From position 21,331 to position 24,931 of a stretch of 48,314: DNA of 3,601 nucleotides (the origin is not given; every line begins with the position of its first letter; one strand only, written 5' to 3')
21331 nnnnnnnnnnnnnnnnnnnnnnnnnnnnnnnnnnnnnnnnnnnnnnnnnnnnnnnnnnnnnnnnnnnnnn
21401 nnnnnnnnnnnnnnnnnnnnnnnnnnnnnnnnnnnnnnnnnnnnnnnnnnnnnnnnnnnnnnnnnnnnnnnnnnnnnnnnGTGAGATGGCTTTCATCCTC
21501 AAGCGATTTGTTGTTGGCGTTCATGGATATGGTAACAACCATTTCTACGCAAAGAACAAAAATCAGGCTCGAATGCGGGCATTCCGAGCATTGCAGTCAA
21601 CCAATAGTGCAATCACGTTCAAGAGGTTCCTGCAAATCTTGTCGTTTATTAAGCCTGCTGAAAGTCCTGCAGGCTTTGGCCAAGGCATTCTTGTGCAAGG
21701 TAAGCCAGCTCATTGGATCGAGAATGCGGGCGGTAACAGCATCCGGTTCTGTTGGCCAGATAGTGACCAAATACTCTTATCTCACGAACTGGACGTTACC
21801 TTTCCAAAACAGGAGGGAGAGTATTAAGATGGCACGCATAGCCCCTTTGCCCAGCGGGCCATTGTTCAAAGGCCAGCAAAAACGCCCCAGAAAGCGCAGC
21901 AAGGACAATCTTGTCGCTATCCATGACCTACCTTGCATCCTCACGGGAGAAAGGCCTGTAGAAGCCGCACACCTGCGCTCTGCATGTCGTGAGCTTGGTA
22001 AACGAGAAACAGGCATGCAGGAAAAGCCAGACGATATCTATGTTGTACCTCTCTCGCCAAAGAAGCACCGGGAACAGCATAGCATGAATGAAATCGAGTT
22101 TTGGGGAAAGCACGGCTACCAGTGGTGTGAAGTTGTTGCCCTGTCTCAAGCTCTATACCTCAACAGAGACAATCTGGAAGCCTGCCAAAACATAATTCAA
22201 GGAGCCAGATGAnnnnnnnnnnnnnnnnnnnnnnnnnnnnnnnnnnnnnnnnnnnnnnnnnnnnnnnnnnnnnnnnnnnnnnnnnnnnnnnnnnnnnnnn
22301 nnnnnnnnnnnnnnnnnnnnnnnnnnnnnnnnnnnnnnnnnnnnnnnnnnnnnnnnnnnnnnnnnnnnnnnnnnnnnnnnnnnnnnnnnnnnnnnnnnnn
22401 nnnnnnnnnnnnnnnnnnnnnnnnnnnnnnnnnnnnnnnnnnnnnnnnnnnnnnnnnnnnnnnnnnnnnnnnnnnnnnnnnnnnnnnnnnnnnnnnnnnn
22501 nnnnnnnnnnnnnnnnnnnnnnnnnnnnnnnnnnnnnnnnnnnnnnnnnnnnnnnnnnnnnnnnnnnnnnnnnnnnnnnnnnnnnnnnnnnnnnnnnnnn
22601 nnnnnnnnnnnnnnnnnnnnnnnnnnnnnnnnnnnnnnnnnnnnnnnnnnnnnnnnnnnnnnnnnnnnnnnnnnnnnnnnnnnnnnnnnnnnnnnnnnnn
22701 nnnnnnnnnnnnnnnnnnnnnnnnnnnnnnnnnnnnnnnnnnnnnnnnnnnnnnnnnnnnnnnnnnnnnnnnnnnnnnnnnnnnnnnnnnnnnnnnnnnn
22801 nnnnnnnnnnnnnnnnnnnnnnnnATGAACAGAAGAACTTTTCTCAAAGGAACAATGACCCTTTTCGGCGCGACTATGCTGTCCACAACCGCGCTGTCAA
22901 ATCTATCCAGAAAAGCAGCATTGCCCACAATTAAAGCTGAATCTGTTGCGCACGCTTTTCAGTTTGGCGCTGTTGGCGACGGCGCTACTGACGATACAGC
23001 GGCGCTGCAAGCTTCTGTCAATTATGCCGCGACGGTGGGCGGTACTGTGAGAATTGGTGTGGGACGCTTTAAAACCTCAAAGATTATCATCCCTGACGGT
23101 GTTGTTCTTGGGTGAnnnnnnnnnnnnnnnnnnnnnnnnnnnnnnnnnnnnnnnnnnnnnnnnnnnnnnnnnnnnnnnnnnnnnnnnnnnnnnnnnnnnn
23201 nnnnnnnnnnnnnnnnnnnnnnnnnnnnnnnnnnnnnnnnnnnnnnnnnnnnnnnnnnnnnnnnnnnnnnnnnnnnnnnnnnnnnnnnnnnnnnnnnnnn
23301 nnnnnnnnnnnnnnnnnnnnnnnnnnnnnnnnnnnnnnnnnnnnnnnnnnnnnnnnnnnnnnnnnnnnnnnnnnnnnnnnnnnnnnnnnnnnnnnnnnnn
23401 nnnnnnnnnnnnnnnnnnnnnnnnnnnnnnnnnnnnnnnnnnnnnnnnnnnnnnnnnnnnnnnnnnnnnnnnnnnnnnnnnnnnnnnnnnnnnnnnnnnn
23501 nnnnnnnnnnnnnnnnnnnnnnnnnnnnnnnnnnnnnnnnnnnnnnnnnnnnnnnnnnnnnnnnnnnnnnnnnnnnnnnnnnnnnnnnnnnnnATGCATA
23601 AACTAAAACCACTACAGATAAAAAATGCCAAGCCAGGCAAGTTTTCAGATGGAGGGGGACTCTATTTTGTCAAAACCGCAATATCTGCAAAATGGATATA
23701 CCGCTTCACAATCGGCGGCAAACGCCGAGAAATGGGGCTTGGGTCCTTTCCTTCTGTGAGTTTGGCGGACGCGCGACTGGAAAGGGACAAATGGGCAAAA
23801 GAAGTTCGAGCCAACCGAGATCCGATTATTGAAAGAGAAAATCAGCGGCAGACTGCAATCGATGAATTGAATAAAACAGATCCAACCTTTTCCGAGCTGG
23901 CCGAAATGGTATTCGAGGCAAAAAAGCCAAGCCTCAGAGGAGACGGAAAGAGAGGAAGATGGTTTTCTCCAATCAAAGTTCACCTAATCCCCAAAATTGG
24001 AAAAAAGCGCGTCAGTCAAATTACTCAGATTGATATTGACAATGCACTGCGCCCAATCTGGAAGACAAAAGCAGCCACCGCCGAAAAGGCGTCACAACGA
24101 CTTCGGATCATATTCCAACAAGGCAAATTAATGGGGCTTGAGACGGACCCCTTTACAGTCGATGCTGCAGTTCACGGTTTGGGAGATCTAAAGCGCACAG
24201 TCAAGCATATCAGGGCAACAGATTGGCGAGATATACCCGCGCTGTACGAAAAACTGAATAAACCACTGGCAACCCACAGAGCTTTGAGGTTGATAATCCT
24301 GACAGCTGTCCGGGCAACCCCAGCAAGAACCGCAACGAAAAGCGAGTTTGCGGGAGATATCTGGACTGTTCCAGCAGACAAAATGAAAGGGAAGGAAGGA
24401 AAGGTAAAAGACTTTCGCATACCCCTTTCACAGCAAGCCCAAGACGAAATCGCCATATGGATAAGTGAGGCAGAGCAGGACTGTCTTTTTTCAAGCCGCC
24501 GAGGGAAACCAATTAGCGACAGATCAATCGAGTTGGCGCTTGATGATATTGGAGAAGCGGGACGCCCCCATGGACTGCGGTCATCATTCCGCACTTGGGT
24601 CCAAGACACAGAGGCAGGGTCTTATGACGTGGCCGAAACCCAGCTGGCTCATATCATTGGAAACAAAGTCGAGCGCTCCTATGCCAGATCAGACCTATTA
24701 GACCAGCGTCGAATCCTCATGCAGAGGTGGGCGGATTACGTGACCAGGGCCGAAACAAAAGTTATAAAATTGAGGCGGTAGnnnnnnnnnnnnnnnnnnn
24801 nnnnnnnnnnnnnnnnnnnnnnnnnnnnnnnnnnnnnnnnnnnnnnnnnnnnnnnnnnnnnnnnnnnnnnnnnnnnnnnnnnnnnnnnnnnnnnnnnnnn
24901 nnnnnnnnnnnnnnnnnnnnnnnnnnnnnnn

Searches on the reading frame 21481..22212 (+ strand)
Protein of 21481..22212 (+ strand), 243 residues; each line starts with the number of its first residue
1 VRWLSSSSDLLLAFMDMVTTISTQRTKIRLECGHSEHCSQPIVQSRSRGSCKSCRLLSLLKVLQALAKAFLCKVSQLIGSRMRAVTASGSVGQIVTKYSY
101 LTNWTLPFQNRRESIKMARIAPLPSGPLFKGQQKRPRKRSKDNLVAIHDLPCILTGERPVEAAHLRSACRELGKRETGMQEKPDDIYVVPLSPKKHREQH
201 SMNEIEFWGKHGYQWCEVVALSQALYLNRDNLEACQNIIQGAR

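Call 18: search_protein_families(library=pfam, proteins=[window:21481-22212:+], max_evalue=0.01)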
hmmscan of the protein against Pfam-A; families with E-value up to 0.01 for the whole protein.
window:21481-22212:+ (243 aa): 1 family
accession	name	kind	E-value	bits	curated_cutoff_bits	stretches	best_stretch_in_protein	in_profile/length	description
PF06147.18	DUF968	-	2.2e-06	28.2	27.8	1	128-218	77-160/171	Protein of unknown function (DUF968)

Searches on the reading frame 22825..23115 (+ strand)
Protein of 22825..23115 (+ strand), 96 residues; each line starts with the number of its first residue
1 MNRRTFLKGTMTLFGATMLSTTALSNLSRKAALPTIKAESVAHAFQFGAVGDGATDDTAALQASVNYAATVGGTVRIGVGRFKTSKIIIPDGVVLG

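Call 18: search_protein_families(library=pfam, proteins=[window:22825-23115:+], max_evalue=0.01)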
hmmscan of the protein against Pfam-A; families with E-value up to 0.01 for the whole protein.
window:22825-23115:+ (96 aa): 2 families
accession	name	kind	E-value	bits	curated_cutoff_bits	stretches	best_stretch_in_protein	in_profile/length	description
PF12708.12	Pect-lyase_RHGA_epim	-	3.3e-06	27.5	27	1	46-94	6-57/213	Rhamnogalacturonase A/epimerase, pectate lyase-like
PF12218.14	End_N_terminal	-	0.0039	17.3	26.3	1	49-75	1-26/67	N terminal extension of bacteriophage endosialidase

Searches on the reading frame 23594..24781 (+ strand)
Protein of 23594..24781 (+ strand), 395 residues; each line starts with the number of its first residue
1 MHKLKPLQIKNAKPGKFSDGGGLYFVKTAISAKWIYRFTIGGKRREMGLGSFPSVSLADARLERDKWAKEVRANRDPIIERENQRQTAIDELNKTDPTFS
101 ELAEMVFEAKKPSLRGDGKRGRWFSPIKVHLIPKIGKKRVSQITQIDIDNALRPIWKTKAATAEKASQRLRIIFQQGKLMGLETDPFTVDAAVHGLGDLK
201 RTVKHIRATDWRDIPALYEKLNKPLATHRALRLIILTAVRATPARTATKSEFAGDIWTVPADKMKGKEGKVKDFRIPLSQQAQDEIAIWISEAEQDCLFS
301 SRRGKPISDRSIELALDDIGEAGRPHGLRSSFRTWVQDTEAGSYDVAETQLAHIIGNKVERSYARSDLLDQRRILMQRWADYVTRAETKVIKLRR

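Call 18: search_protein_families(library=pfam, proteins=[window:23594-24781:+], max_evalue=0.01)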
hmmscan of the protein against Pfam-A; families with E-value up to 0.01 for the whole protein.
window:23594-24781:+ (395 aa): 4 families
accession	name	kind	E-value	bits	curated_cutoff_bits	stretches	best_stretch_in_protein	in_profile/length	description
PF13356.12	Arm-DNA-bind_3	-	1.8e-17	63.7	27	1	6-83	3-82/83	Arm DNA-binding domain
PF22022.2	Phage_int_M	-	1.6e-11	44.8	27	1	99-182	1-84/96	Phage integrase central domain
PF00589.27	Phage_integrase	-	3.4e-08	33.9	27.1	1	213-366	7-168/172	Phage integrase family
PF14659.12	Phage_int_SAM_3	-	0.0011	19.6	22.6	1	98-150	1-52/58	Phage integrase, N-terminal SAM-like domain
